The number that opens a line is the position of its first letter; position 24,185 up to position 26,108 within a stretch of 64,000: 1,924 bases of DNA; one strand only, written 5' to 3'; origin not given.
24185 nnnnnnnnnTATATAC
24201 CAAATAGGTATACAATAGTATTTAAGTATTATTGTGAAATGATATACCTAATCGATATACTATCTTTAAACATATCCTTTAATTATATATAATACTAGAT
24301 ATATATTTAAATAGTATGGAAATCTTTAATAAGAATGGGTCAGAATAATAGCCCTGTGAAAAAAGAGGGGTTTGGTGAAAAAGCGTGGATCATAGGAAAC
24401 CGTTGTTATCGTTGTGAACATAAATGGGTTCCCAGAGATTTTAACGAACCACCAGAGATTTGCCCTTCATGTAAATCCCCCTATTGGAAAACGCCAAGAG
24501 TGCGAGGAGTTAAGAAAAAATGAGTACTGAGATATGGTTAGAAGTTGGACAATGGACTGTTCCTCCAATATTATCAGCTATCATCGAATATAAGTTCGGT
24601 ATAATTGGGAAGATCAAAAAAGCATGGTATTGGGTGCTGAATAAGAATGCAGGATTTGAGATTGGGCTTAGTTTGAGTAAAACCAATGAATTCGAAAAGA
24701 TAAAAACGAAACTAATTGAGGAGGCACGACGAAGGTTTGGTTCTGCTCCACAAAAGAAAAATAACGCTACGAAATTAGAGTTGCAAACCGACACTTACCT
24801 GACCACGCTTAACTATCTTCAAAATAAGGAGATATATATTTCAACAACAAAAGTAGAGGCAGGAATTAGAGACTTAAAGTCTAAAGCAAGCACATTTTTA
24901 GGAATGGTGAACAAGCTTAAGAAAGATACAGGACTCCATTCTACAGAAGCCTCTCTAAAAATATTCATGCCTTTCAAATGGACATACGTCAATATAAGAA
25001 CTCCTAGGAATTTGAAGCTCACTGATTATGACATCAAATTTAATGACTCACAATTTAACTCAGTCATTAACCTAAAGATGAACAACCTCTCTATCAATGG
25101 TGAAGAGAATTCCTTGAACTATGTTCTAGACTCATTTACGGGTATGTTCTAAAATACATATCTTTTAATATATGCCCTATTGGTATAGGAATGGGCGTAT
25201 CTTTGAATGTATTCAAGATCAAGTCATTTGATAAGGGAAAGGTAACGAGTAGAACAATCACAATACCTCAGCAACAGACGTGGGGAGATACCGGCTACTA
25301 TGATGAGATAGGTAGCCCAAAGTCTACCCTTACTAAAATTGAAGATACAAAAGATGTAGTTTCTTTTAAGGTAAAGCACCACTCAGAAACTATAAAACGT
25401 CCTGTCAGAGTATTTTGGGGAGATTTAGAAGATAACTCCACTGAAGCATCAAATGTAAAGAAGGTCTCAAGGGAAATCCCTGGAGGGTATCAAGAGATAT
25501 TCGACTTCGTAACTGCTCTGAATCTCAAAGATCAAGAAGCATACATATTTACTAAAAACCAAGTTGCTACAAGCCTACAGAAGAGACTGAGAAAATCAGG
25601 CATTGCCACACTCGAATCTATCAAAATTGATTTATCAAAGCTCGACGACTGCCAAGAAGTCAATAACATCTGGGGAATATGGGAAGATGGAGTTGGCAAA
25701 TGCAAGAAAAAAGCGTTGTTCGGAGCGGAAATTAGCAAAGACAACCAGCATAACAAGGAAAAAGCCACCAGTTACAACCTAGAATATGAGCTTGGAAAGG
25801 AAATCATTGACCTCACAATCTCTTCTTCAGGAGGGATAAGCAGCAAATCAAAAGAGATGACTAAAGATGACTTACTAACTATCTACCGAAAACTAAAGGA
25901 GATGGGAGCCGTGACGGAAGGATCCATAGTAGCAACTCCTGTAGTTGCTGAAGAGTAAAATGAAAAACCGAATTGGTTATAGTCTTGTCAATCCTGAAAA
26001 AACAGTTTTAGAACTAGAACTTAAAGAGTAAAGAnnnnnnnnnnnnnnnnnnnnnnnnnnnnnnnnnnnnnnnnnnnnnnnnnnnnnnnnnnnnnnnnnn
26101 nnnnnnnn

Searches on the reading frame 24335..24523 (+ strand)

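Call 3: search_protein_families(library=pfam, proteins=[window:24335-24523:+], max_evalue=0.1)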
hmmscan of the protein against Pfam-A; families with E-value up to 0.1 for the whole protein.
window:24335-24523:+ (62 aa): 7 families
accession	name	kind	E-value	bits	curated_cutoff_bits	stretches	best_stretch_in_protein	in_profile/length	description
PF24455.1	DUF7571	-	0.0031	18.2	27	1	18-49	39-71/89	Family of unknown function (DUF7571)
PF21349.2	RUBY_RBDX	-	0.0041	17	26.5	1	37-49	13-25/30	Rubrerythrin, rubredoxin-like domain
PF00130.28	C1_1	-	0.0095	16.2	26.5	1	29-59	1-29/53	Phorbol esters/diacylglycerol binding domain (C1 domain)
PF14569.12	zf-UDP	-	0.022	15.2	27.1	1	17-59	34-72/78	Zinc-binding RING-finger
PF09723.15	Zn_ribbon_8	-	0.029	14.8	34.4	1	23-48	7-34/41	Zinc ribbon domain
PF01155.25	HypA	-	0.045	14.2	28.9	1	23-52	72-98/112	Hydrogenase/urease nickel incorporation, metallochaperone, hypA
PF14369.11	Zn_ribbon_19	-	0.054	14.1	30.8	1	24-48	5-29/35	zinc-ribbon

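Call 4: search_protein_families(library=padloc, proteins=[window:24335-24523:+], max_evalue=0.1)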
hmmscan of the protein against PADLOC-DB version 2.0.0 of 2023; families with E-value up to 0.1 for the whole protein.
window:24335-24523:+ (62 aa): 0 families

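Call 48: search_protein_families(library=phrogs, proteins=[window:24335-24523:+], max_evalue=0.01)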
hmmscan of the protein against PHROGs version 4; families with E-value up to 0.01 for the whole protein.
window:24335-24523:+ (62 aa): 0 families

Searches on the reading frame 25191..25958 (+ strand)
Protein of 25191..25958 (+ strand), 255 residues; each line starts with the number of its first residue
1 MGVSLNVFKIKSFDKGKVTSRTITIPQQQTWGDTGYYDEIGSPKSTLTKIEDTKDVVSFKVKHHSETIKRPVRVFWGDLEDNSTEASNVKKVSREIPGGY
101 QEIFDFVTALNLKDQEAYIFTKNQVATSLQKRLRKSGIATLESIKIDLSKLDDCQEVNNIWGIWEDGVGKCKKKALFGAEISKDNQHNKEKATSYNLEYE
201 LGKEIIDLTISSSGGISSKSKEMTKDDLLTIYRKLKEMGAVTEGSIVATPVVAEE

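Call 3: search_protein_families(library=pfam, proteins=[window:25191-25958:+], max_evalue=0.1)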
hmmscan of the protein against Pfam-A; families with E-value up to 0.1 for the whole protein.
window:25191-25958:+ (255 aa): 1 family
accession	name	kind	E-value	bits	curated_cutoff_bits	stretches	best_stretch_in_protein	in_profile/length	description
PF25001.1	Aegyptin_C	-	0.053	14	27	0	100-172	8-83/115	Aegyptin, C-terminal domain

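Call 4: search_protein_families(library=padloc, proteins=[window:25191-25958:+], max_evalue=0.1)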
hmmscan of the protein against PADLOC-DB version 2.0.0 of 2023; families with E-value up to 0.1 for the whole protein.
window:25191-25958:+ (255 aa): 0 families

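Call 5: search_protein_families(library=ncbifam, proteins=[window:25191-25958:+], max_evalue=0.1)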
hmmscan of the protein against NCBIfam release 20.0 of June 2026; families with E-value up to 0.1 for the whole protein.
window:25191-25958:+ (255 aa): 0 families

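Call 48: search_protein_families(library=phrogs, proteins=[window:25191-25958:+], max_evalue=0.01)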
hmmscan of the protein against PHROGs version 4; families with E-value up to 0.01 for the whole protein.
window:25191-25958:+ (255 aa): 1 family
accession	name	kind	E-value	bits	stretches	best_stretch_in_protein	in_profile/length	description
phrog_31124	-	unknown function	0.0035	17.9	1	197-215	15-33/34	-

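Call 86: find_homologous_proteins(query=window:25191-25958:+)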
Query window:25191-25958:+ (255 aa): 16 proteins with E <= 0.001 among 548 candidates.
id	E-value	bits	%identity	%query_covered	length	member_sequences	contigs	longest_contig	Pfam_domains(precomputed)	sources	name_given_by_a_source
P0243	4.4e-162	555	100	100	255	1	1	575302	-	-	-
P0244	9.5e-94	331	60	96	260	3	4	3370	-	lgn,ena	-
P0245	1.7e-89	317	60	95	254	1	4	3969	-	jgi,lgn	-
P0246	2.7e-88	314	57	95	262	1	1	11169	-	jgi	jgi:hypothetical protein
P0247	3.9e-50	189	41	93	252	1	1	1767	-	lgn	-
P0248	9.0e-49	184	42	93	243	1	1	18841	-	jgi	jgi:hypothetical protein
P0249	5.5e-46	175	40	93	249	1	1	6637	-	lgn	-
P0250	1.1e-45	174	42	93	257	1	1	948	-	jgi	jgi:hypothetical protein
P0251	1.3e-45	174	41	93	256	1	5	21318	-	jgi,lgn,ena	-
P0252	3.1e-45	173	41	93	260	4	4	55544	-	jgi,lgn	jgi:hypothetical protein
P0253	6.4e-45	172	42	89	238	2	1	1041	-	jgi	-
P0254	1.1e-44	171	40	93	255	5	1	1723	-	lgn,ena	-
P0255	1.3e-44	171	42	93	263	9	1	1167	-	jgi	-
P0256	9.3e-43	165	41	93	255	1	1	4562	-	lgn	-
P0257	1.7e-41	160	40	93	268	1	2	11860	-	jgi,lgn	-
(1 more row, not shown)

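Call 87: find_encoding_contigs(protein=P0246, flank=6000, max_places=1)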
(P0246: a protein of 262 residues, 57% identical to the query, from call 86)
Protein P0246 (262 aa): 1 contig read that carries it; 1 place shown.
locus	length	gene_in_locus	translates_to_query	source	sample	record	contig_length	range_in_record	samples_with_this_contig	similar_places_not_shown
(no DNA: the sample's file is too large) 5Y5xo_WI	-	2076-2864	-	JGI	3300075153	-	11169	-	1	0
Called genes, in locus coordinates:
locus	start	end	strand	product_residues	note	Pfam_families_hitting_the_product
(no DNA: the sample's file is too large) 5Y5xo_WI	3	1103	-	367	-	?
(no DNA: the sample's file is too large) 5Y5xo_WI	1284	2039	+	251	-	-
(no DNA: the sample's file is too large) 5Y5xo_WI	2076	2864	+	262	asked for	-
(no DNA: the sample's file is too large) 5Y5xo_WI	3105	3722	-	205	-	-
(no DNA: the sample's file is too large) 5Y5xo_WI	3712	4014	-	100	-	PF13828:DUF4190, PF07666:MpPF26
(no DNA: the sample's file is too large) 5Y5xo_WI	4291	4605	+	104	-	PF01503:PRA-PH (faint), PF03819:MazG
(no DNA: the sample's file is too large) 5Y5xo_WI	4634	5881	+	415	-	-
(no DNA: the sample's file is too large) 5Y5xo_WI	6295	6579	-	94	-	-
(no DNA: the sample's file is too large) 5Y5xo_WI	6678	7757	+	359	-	-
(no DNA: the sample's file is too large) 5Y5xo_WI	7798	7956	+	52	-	-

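Call 88: find_encoding_contigs(protein=P0252, flank=6000, max_places=1)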
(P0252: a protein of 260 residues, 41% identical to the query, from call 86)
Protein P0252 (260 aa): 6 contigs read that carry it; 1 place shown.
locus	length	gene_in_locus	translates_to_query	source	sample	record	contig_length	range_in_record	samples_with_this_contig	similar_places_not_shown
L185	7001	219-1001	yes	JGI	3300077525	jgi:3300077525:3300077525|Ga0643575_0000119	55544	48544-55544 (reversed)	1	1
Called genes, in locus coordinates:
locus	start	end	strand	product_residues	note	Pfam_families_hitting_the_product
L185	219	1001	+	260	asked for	-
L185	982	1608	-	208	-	-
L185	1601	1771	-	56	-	-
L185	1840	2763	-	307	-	PF13610:DDE_Tnp_IS240 (weak)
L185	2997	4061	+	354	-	PF00145:DNA_methylase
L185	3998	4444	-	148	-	-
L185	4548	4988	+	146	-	PF01956:EMC3_TMCO1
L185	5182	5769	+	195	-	PF03692:CxxCxxCC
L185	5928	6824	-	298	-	PF01008:IF-2B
